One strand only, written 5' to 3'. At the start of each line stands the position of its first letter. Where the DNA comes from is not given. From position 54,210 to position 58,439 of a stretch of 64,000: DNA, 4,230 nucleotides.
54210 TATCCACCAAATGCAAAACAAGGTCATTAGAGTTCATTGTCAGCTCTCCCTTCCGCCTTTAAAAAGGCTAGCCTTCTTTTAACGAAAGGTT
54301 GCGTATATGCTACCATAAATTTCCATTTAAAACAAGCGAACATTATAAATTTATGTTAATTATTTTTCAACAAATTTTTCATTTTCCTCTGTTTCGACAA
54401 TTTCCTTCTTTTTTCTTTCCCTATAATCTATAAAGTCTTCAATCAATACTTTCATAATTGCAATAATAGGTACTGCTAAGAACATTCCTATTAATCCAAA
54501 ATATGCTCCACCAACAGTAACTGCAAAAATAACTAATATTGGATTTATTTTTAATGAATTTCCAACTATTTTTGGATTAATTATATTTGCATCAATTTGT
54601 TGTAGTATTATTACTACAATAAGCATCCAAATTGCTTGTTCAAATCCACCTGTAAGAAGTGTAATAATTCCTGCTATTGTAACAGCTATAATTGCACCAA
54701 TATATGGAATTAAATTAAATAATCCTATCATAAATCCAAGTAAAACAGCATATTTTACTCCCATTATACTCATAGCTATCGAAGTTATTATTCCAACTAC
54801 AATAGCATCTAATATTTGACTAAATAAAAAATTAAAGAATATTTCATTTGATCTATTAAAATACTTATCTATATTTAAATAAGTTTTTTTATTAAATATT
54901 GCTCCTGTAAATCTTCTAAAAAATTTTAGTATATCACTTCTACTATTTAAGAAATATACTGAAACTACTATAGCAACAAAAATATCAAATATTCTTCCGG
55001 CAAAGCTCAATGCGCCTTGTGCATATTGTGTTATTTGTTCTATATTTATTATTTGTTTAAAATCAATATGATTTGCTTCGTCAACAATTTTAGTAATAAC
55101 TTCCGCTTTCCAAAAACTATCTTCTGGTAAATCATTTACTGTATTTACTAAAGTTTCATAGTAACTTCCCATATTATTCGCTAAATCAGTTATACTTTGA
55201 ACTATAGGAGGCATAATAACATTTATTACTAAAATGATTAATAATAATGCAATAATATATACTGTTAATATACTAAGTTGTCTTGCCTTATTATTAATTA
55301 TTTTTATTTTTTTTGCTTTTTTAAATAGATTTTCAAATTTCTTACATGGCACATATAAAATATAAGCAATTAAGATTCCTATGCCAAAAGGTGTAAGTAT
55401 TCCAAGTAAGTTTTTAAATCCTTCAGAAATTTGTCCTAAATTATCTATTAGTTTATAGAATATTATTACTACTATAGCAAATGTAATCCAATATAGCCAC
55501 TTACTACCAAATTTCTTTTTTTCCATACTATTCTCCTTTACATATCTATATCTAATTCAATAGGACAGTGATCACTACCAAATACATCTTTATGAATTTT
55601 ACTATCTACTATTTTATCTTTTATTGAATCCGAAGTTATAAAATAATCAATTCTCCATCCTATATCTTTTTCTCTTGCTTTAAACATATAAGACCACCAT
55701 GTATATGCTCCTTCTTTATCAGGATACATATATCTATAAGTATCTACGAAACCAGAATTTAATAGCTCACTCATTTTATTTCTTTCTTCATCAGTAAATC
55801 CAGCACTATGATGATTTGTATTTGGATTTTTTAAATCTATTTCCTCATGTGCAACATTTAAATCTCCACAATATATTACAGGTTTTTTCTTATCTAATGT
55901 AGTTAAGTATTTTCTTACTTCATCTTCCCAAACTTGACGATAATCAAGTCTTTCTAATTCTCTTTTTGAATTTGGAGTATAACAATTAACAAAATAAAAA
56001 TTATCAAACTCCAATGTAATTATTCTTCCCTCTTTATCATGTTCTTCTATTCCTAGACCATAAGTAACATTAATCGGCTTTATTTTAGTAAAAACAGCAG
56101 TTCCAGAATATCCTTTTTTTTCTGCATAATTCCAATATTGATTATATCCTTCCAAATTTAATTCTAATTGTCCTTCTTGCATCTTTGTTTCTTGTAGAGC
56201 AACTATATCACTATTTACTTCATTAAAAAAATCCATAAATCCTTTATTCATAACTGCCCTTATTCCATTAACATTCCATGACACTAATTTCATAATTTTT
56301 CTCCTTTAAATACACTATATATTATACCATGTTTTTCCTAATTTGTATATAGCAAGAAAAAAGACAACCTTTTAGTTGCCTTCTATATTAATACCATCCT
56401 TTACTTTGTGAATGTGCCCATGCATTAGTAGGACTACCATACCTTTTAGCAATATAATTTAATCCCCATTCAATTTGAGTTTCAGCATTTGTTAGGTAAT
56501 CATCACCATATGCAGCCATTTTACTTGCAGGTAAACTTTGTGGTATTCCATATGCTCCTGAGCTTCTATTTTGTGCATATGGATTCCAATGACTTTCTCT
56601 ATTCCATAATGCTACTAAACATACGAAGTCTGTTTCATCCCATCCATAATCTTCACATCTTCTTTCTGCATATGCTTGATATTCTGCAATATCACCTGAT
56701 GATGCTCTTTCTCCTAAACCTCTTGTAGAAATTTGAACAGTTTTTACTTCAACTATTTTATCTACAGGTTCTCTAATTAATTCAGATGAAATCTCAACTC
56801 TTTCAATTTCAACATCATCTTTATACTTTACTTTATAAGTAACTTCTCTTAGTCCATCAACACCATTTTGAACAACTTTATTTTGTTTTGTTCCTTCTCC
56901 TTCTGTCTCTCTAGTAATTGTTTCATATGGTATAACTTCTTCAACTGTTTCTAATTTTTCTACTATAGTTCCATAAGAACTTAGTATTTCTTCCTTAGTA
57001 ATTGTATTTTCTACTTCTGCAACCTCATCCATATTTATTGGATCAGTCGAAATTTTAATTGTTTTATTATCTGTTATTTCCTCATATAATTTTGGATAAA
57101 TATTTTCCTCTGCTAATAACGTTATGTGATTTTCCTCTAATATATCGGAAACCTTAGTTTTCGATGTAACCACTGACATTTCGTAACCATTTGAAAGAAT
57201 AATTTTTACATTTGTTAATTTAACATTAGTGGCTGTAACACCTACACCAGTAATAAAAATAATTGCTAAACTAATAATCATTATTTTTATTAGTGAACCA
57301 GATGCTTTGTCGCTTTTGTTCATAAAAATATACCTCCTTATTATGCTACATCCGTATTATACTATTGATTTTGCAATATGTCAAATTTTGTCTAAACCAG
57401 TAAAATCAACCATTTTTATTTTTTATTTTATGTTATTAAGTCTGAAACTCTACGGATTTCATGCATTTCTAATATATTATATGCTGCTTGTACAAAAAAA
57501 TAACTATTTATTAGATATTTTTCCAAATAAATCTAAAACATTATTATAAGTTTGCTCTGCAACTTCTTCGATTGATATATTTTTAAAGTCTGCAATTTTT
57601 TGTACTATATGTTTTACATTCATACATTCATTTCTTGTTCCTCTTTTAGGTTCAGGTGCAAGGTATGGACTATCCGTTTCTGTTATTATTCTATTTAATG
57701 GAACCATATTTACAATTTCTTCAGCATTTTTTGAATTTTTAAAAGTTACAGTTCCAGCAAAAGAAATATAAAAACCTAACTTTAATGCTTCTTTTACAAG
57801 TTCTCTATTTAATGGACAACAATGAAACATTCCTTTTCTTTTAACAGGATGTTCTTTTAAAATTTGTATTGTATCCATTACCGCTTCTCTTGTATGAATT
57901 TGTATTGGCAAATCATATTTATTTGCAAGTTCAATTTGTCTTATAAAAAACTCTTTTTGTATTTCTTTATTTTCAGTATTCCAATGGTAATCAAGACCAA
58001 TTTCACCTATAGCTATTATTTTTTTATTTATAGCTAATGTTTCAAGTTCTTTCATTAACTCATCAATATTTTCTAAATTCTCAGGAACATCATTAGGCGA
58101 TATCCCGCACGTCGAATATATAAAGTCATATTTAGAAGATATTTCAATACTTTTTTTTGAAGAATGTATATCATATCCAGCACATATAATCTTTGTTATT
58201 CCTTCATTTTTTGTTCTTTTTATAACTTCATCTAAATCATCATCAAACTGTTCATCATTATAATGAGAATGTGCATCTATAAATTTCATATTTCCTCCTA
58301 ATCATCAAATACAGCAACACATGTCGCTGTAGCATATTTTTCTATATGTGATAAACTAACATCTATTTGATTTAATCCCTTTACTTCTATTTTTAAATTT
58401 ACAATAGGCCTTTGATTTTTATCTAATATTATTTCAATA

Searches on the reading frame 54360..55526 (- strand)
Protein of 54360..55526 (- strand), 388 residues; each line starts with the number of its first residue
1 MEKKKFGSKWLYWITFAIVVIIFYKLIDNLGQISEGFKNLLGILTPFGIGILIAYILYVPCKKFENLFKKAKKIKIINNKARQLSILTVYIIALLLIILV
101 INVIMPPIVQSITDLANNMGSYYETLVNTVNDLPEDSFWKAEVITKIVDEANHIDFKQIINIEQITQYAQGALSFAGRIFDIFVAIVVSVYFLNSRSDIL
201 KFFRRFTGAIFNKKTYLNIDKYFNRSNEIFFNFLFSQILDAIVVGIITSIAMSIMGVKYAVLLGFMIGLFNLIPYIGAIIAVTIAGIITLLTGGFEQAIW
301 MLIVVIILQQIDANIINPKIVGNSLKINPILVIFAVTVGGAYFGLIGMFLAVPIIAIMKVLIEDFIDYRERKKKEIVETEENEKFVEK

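Call 56: search_protein_families(library=pfam, proteins=[window:54360-55526:-], max_evalue=0.001)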
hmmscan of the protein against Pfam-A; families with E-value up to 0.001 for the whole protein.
window:54360-55526:- (388 aa): 2 families
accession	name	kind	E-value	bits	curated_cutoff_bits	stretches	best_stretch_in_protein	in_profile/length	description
PF01594.21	AI-2E_transport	-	3.7e-53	181.2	34.3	1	16-365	7-326/327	AI-2E family transporter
PF06570.16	DUF1129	-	0.0008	19.5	29.1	1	8-117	77-191/207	Protein of unknown function (DUF1129)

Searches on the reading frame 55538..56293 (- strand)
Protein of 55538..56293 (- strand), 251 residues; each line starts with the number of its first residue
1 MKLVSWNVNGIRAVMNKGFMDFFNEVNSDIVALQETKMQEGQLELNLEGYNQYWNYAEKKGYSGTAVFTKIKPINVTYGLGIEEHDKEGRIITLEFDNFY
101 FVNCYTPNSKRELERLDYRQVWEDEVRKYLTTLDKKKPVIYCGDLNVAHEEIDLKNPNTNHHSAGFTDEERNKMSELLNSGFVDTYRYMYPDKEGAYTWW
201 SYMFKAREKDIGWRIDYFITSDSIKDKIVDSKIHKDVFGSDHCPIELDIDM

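Call 56: search_protein_families(library=pfam, proteins=[window:55538-56293:-], max_evalue=0.001)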
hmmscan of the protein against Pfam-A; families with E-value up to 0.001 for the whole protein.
window:55538-56293:- (251 aa): 2 families
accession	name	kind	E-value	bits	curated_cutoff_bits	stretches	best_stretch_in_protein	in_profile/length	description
PF03372.29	Exo_endo_phos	-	3.4e-30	105.8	24.5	1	4-242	1-225/225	Endonuclease/Exonuclease/phosphatase family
PF14529.12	Exo_endo_phos_2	-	2.3e-07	31.1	27.4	1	100-245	2-116/117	Endonuclease-reverse transcriptase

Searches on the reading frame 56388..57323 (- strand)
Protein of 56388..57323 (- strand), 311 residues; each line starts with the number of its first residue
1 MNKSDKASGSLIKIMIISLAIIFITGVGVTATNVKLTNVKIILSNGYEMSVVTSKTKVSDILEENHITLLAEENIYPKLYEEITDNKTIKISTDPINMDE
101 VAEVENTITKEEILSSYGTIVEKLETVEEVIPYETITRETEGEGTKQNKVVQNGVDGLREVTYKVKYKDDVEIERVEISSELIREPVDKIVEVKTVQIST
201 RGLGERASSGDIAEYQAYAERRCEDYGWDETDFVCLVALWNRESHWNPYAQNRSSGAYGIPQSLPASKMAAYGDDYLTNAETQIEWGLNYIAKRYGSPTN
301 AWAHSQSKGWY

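Call 56: search_protein_families(library=pfam, proteins=[window:56388-57323:-], max_evalue=0.001)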
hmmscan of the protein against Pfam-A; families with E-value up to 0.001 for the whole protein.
window:56388-57323:- (311 aa): 2 families
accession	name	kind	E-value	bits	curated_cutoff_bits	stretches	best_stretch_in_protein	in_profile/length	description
PF07501.17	G5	-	3e-15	56.7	23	1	123-193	2-72/75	G5 domain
PF01464.25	SLT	-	9.5e-07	28.8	21.3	1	235-302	16-87/117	Transglycosylase SLT domain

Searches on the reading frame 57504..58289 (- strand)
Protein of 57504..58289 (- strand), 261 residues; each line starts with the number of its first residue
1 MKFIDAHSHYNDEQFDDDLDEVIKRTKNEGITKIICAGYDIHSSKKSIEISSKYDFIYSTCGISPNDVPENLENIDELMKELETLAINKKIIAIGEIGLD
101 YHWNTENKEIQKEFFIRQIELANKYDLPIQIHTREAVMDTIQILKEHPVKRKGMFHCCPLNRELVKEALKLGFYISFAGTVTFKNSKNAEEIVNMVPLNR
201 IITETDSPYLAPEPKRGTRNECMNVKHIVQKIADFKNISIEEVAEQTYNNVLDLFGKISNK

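Call 56: search_protein_families(library=pfam, proteins=[window:57504-58289:-], max_evalue=0.001)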
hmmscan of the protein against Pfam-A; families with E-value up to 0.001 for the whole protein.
window:57504-58289:- (261 aa): 2 families
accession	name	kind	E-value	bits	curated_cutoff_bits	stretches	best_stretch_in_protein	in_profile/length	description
PF01026.27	TatD_DNase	-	8.3e-83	278.1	27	1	4-256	1-253/253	TatD related DNase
PF01979.26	Amidohydro_1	-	0.00019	21.3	25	1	3-198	6-223/345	Amidohydrolase family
